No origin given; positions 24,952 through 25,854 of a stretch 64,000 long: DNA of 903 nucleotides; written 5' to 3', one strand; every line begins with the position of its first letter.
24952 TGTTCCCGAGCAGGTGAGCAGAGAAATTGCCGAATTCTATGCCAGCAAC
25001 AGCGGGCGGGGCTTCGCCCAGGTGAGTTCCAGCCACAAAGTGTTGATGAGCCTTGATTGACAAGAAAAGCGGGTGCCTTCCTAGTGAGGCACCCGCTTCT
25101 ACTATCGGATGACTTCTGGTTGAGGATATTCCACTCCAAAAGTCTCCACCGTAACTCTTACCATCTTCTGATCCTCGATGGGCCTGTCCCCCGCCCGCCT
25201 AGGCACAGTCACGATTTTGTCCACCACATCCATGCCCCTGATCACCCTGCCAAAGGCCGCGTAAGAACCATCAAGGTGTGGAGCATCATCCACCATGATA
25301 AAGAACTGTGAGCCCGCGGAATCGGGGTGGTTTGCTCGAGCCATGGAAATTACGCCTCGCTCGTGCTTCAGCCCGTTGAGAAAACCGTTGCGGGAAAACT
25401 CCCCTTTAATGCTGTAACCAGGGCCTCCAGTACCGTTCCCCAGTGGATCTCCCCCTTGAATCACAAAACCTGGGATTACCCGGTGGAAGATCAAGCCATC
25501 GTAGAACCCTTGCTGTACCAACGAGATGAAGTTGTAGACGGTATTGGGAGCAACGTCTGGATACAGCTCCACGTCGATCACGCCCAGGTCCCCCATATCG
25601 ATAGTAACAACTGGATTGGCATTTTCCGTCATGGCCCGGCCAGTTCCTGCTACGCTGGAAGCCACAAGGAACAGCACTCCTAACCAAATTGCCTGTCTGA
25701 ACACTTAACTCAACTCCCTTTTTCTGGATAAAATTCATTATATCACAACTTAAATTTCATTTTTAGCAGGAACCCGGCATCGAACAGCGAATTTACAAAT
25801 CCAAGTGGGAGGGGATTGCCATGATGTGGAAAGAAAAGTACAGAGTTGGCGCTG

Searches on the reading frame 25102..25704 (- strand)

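Call 58: search_protein_families(library=pfam, proteins=[window:25102-25704:-], max_evalue=0.00001)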
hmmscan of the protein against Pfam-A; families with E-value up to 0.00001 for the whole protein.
window:25102-25704:- (200 aa): 1 family
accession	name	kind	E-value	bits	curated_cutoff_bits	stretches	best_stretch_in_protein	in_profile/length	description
PF00160.26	Pro_isomerase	-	3e-51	174.2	21.7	1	33-186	2-159/159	Cyclophilin type peptidyl-prolyl cis-trans isomerase/CLD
